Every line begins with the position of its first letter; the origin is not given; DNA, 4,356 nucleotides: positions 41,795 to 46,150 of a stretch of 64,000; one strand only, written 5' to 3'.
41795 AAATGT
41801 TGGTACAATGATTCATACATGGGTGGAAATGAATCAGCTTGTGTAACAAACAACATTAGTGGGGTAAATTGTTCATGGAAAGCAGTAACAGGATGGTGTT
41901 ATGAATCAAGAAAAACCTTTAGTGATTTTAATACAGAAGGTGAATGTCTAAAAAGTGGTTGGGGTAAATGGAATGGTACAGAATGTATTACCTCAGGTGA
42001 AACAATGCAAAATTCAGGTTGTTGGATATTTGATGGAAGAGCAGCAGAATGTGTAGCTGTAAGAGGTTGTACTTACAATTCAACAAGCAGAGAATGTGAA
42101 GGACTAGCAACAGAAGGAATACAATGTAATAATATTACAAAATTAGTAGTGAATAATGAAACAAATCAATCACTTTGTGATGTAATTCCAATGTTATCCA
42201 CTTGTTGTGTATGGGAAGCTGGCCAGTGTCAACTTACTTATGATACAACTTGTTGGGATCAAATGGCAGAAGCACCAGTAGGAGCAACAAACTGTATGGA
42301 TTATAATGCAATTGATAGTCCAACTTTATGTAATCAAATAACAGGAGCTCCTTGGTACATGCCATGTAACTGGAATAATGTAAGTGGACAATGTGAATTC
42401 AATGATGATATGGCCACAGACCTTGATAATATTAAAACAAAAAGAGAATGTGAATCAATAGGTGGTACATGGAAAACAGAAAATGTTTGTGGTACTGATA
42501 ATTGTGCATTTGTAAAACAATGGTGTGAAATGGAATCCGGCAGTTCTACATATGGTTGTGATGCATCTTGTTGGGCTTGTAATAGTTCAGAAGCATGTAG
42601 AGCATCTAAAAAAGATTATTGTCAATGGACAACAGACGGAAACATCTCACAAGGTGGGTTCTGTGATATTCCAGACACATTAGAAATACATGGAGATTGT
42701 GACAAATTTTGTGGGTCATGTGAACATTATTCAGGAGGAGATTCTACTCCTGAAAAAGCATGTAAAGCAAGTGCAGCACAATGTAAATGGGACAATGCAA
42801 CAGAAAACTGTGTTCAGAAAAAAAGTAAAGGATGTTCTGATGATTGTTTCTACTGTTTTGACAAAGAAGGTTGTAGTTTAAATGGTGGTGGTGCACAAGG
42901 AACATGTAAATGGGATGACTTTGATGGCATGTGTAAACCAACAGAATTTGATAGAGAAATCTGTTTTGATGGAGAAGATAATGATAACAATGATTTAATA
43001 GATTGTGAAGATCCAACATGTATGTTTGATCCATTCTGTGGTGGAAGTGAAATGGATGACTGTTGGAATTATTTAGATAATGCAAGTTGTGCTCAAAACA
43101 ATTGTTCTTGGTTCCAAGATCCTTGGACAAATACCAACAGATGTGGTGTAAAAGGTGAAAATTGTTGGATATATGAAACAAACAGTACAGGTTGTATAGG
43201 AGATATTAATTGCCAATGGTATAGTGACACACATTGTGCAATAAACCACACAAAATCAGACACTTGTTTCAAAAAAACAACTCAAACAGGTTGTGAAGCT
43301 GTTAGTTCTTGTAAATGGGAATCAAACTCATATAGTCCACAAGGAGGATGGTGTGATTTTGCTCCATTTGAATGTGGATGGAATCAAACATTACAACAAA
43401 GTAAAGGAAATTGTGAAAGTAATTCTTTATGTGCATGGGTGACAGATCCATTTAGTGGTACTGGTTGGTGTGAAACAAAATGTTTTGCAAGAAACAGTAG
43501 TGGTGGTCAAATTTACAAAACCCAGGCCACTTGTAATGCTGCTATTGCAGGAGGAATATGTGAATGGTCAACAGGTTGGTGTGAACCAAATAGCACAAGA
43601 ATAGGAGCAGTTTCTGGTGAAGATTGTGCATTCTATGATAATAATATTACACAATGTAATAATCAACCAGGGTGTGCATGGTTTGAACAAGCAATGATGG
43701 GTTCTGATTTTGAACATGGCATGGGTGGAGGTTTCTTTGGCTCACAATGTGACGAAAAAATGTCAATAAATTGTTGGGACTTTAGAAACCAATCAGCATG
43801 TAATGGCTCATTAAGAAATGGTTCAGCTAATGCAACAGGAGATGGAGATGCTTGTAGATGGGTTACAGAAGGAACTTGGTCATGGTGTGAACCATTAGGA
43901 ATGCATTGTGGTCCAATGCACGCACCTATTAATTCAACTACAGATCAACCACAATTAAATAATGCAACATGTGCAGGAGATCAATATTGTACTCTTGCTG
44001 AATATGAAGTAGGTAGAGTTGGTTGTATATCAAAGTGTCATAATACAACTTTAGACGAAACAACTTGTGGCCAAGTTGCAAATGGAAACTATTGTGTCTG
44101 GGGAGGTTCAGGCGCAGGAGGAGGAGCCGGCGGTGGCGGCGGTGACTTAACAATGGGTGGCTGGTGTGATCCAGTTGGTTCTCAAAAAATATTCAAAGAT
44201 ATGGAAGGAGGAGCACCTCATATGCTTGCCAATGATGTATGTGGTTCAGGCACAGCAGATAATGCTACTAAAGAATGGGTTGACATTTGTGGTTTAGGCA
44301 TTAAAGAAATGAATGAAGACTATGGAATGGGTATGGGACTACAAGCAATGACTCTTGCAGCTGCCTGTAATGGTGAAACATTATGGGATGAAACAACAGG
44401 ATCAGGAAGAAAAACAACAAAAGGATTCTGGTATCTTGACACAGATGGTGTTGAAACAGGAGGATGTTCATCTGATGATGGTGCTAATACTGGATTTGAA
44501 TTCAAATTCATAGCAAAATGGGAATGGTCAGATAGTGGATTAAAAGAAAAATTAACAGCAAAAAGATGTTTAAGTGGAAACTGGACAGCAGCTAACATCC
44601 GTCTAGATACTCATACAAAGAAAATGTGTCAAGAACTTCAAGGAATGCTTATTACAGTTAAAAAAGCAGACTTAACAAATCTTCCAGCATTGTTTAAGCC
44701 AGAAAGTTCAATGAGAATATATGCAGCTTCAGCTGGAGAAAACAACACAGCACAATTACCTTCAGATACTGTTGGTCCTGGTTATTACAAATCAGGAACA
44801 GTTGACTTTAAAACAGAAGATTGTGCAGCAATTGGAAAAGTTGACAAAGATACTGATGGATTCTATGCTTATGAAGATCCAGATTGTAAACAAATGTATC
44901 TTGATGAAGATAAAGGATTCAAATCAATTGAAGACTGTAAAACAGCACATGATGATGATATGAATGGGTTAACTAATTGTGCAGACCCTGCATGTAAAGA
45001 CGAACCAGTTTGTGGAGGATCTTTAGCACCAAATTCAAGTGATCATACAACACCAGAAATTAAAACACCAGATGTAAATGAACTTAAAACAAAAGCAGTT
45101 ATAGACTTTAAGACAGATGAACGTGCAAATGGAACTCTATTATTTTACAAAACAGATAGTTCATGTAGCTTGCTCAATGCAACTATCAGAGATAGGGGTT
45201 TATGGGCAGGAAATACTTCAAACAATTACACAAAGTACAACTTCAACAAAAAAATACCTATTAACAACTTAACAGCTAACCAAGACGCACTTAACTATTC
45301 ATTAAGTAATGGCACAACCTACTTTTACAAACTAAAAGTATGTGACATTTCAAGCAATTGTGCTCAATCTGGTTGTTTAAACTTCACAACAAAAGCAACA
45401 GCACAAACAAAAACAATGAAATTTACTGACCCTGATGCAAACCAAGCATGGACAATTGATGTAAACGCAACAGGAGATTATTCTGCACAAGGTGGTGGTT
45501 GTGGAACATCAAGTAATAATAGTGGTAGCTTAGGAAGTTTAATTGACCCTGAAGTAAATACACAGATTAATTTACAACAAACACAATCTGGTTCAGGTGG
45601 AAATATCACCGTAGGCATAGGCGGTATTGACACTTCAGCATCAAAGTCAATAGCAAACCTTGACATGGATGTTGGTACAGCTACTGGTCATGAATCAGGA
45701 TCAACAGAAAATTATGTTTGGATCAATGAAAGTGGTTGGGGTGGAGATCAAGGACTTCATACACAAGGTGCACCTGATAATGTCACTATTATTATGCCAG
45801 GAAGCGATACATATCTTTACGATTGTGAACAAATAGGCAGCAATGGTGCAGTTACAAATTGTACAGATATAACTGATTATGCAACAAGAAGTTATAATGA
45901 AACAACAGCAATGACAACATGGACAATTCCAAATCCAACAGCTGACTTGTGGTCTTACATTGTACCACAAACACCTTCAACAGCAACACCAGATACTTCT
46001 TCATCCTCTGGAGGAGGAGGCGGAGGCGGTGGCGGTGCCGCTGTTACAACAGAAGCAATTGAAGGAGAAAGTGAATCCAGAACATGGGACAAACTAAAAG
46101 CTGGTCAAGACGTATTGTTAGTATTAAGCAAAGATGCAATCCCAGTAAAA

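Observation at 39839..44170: About 1,440-aa array of an unrecognised Cys/Trp-rich mini-repeat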

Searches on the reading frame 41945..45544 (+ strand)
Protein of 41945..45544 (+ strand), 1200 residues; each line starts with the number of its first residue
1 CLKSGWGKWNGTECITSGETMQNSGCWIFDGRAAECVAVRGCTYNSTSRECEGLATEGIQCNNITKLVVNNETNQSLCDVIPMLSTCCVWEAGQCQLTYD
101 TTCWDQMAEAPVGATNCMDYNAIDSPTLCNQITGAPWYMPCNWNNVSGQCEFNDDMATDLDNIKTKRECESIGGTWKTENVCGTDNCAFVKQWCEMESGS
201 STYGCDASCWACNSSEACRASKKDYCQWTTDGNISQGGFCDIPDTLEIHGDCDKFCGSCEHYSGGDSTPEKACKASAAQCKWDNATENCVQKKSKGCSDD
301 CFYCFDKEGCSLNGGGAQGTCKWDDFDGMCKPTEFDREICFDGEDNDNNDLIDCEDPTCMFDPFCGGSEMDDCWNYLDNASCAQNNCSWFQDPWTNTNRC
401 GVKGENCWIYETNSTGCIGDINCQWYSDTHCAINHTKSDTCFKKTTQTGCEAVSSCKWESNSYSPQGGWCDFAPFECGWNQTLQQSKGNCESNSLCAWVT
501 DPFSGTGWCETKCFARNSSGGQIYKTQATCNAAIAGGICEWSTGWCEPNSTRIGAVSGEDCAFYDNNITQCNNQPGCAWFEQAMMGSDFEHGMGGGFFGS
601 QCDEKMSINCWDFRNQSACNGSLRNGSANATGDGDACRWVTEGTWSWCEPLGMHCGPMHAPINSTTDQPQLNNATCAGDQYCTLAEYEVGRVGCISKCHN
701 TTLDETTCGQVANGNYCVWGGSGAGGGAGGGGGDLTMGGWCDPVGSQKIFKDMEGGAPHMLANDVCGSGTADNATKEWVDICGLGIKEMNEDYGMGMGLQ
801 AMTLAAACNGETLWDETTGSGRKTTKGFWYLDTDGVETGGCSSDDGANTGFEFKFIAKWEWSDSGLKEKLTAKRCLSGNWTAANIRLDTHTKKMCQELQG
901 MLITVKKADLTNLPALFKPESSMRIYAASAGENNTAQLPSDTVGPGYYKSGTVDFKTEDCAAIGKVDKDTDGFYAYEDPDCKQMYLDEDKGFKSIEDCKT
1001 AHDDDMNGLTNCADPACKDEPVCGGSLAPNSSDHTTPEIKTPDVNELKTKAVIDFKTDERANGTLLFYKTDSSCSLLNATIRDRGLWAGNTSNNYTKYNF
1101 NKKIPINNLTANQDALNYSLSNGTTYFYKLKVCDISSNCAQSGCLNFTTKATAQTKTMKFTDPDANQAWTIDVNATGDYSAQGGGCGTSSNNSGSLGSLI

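Call 63: find_related_loci(query=A4, collection=genome_contigs, flank=2000)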
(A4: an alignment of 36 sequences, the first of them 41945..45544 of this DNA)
Query A4 (1200 aa) in genome_contigs; peptide patterns used: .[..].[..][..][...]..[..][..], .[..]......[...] (x = any residue, [..] = any of these).
538 stretches matched a pattern; 226 encode a relative of the query (tblastn E <= 1e-3); the best 80 are kept; 80 distinct loci.
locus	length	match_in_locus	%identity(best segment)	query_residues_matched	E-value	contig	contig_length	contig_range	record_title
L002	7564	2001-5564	59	1-1186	0e+0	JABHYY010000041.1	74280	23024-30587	MAG: archaeon isolate SI047_bin70 k141_1417808, whole genome shotgun sequence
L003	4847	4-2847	56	256-1200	0e+0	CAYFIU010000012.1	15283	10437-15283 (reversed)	MAG TPA_asm: Candidatus Woesearchaeota archaeon isolate ERP003628_co1_89 genome assembly, contig: NODE_2069_length_15283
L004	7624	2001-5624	60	1-1200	0e+0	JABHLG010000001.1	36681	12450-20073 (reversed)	MAG: Candidatus Woesearchaeota archaeon isolate SI037S2_bin39 k141_1328143, whole genome shotgun sequence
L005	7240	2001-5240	36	22-1168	0e+0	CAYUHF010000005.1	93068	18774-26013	MAG TPA_asm: uncultured Methanosarcinales archaeon isolate SRP332253_co2_76 genome assembly, contig: NODE_169_length_930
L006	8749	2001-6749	35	26-1153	0e+0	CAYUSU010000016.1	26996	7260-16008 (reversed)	MAG TPA_asm: uncultured archaeon isolate binchicken_co81_500 genome assembly, contig: NODE_2179_length_26996_cov_6.57822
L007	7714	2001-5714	47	1-1200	0e+0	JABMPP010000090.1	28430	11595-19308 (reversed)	MAG: Candidatus Woesearchaeota archaeon isolate bin.305 k141_5233478, whole genome shotgun sequence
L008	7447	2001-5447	33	11-1174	5e-162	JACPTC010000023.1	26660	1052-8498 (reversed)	MAG: Candidatus Woesearchaeota archaeon isolate NC_groundwater_722_Ag_S-0.2um_37_15 S36_SO-2_scaffold_180815, whole geno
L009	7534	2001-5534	33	26-1183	4e-161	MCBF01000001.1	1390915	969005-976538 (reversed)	MAG: Candidatus Altiarchaeales archaeon IMC4 isolate IMC4_SM1 MSIBFv1_B, whole genome shotgun sequence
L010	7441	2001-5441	33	11-1178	8e-160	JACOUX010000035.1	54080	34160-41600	MAG: Candidatus Woesearchaeota archaeon isolate NC_groundwater_84_Ag_S-0.1um_40_33 S35_SO-1_scaffold_198310, whole genom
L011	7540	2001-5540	31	1-1182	5e-157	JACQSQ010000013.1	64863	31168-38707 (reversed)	MAG: Candidatus Woesearchaeota archaeon isolate NC_groundwater_1389_Ag_S-0.2um_39_97 S_p2_S4_coassembly_k141_596281, who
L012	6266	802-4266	32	26-1182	4e-147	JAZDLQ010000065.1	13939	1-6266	MAG: archaeon isolate MEGAHIT-group-0.609 k141_20791558, whole genome shotgun sequence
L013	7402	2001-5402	32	18-1186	6e-147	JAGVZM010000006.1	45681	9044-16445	Candidatus Woesearchaeota archaeon isolate RIFCSPHIGHO2_02_FULL_29_10 rifcsphigho2_02_scaffold_821, whole genome shotgun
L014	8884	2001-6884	32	23-1159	1e-144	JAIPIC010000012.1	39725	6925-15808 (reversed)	MAG: Candidatus Woesearchaeota archaeon isolate Tobar13.5m-G65 Tobar13-5m-C1121, whole genome shotgun sequence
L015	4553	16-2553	36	289-1156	5e-145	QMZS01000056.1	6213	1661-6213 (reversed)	MAG: Candidatus Aenigmatarchaeota archaeon isolate B56_G9 B56_Guay9_scaffold_21863, whole genome shotgun sequence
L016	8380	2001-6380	32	11-1159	8e-140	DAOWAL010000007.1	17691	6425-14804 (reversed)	MAG TPA_asm: Candidatus Aenigmatarchaeota archaeon isolate CSMAG_1834 CSMAG_1834_k141_5727357_length_17691_cov_9.0000, w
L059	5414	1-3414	30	138-1152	6e-79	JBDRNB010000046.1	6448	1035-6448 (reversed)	MAG: Candidatus Aenigmatarchaeota archaeon isolate MEGAHIT-group-1.865 k141_8321461, whole genome shotgun sequence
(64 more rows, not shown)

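Call 74: predict_structure(alignment_id=A4)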
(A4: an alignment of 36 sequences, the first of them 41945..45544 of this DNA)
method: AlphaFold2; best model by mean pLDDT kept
length: 1200 residues; sequences in the alignment: 36
mean_pLDDT: 69.4   pTM: 0.55
mean pLDDT of the five models: 69.4, 69.3, 65.6, 64.5, 61.4
residues with pLDDT >= 90: 75; 70-90: 568; 50-70: 401; < 50: 156
segments of 3 or more residues with pLDDT < 50: 1-22, 69-74, 80-83, 100-107, 367-375, 433-438, 542-546, 549-565, 574-576, 582-599, 720-739, 743-755, 1162-1167, 1184-1194
pLDDT, mean of each block of 10 residues (from residue 1): 37 40 58 71 76 70 61 50 54 61 51 71 80 64 71 62 65 67 58 62 70 80 83 78 80 82 78 81 73 64 79 60 83 79 80 69 53 56 64 59 59 69 56 49 71 75 65 72 85 81 68 66 69 65 45 31 52 53 46 41 57 75 73 75 68 67 60 77 68 68 64 55 32 34 41 55 76 78 86 87 82 70 90 88 93 92 71 89 82 73 85 81 93 92 91 75 69 79 68 77 79 83 80 83 81 87 89 74 70 75 84 78 86 89 84 64 50 62 49 52
secondary structure, 60 per line:
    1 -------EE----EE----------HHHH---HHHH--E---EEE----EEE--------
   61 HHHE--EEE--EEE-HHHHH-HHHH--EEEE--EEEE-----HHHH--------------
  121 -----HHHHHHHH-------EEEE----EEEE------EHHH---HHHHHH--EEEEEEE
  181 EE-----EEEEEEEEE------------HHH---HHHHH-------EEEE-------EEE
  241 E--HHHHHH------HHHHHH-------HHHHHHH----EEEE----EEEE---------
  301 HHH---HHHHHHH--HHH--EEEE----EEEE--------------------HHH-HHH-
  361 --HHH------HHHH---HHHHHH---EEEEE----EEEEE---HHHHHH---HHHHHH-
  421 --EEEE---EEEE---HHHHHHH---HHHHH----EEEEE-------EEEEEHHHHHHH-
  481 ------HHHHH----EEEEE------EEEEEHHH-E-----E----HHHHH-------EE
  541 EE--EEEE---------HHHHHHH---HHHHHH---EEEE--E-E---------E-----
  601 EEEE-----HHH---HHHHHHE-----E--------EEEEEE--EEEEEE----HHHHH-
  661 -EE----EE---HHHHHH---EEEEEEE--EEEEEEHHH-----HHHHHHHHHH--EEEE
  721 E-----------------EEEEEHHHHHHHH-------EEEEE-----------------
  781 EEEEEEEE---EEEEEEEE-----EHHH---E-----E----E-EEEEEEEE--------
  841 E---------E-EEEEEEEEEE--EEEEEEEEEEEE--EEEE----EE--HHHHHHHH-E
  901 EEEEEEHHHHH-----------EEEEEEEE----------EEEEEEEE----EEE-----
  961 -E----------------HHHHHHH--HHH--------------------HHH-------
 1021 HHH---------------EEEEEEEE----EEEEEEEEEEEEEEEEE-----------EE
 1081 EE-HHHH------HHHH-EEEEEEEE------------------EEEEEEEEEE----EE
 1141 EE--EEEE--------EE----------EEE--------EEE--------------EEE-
elements in order (helices of 4 or more, strands of 3 or more residues): H26-29 H33-36 E43-45 E50-52 E67-69 E72-74 H76-80 H82-85 E88-91 E94-97 H103-106 H126-133 E141-144 E149-152 H166-171 E174-182 E188-196 H215-219 E227-230 E238-241 H244-249 H256-261 H269-275 E280-283 E288-291 H307-313 E321-324 E329-332 H372-375 H379-384 E388-392 E397-401 H405-410 H414-419 E423-426 E430-433 H437-443 H447-451 E456-460 E468-472 H473-479 H487-491 E496-500 E507-511 H527-531 E539-542 E545-548 H558-564 H568-573 E577-580 E601-604 H616-621 E637-642 E645-650 H655-659 H673-678 E682-688 E691-696 H705-714 E717-721 E739-743 H744-751 E759-763 E781-788 E792-799 E825-832 E853-862 E865-876 E879-882 H891-898 E900-906 H907-911 E923-930 E941-948 E953-955 H979-985 E1039-1046 E1051-1067 E1079-1082 H1084-1087 H1094-1097 E1099-1106 E1125-1134 E1139-1142 E1145-1148 E1169-1171 E1180-1182 E1197-1199

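Call 77: fold_search(model_id=the predicted structure, library=pdb)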
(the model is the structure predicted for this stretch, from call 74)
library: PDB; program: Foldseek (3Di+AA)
matches with E <= 10: 1277; with E <= 0.001: 17
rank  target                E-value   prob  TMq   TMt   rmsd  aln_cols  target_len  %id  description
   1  7c7u_B                2.6e-05  0.82  0.07  0.13  22.0       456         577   10  Biofilm associated protein - BSP domain (released 2021-05-12)
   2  7uww_A                6.1e-05  0.97  0.10  0.17  21.8       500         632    8  Sas6 with alpha-cyclodextrin (released 2023-06-14)
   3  7uww_B                1.4e-04  0.87  0.09  0.15  22.4       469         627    8  Sas6 with alpha-cyclodextrin (released 2023-06-14)
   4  7uwv_A                1.8e-04  0.89  0.09  0.18  22.6       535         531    9  CBM74 from Ruminococcus bromii Sas6 with maltodecaose (released 2023-06-14)
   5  9pvp                  1.8e-04  0.77  0.07  0.06  25.5       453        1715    8  Cryo-EM structure of receptor tyrosine kinase ROS1 extracellular domain (released 2026-02-25)
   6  4g1m_A                2.8e-04  0.44  0.07  0.09  21.1       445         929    8  Re-refinement of alpha V beta 3 structure (released 2012-12-12)
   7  2w1n                  2.9e-04  0.97  0.07  0.30  20.3       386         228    8  cohesin and fibronectin type-III double module construct from the Clostridium perfringens glycoside hydrolase GH84C (released 2009-02-03)
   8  4o02_A                3.4e-04  0.41  0.08  0.09  19.1       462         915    7  AlphaVBeta3 integrin in complex with monoclonal antibody FAB fragment. (released 2014-04-02)
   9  7nxd_A                3.8e-04  0.35  0.07  0.09  20.4       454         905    9  Cryo-EM structure of human integrin alpha5beta1 in the half-bent conformation (released 2021-08-25)
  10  9oz1_A                6.6e-04  0.54  0.07  0.10  27.8       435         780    6  Cryo-EM structure of chicken ROS1 in apo-state. Cryo-EM refinement is focused on the "leg" region of chicken ROS1. (released 2026-02-25)
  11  3p0v_I                7.3e-04  0.92  0.09  0.31  12.4       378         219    8  anti-EGFR/HER3 Fab DL11 alone (released 2011-10-19)
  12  1ug9                  7.7e-04  1.00  0.10  0.12   7.5       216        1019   14  Crystal Structure of Glucodextranase from Arthrobacter globiformis I42 (released 2003-12-09)
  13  8f5i_H                8.2e-04  0.95  0.09  0.34  13.5       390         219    8  SARS-CoV-2 S2 helix epitope scaffold bound by antibody DH1057.1 (released 2023-10-11)
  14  2yn3_A                8.2e-04  0.33  0.05  0.18  22.4       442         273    7  Structural insight into the giant calcium-binding adhesin SiiE: implications for the adhesion of Salmonella enterica t (released 2013-04-03)
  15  1nug_B                8.6e-04  0.85  0.08  0.12  17.7       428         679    8  Role of Calcium Ions in the Activation and Activity of the Transglutaminase 3 Enzyme (2 calciums, 1 Mg, inactive form) (released 2003-04-22)
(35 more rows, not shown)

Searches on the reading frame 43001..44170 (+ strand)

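Call 19: search_protein_families(library=pfam, proteins=[window:43001-44170:+], max_evalue=10)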
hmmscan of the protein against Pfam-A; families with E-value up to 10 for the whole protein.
window:43001-44170:+ (390 aa): 2 families
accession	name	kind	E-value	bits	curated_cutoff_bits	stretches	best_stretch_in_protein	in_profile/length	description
PF17546.7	Defb50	-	0.12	12.7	27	1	200-222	14-36/50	Beta defensin 50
PF06983.19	3-dmu-9_3-mt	-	1.7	9.6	24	1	16-42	83-109/116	3-demethylubiquinone-9 3-methyltransferase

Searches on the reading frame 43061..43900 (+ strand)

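Call 55: search_protein_families(library=pfam, proteins=[window:43061-43900:+], max_evalue=10)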
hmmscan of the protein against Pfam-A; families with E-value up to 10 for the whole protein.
seq(280 aa): 1 family
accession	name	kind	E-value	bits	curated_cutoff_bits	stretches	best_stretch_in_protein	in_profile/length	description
PF17546.7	Defb50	-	0.048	14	27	2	180-202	14-36/50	Beta defensin 50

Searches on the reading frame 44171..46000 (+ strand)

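Call 19: search_protein_families(library=pfam, proteins=[window:44171-46000:+], max_evalue=10)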
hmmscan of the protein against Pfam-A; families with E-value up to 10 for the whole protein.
window:44171-46000:+ (610 aa): 2 families
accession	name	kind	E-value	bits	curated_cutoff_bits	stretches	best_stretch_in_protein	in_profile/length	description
PF08191.17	LRR_adjacent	-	0.055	14.1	21.8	1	345-370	22-47/57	LRR adjacent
PF05486.17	SRP9-21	-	1.5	9.6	21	1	299-331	47-72/89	Signal recognition particle 9 kDa protein (SRP9)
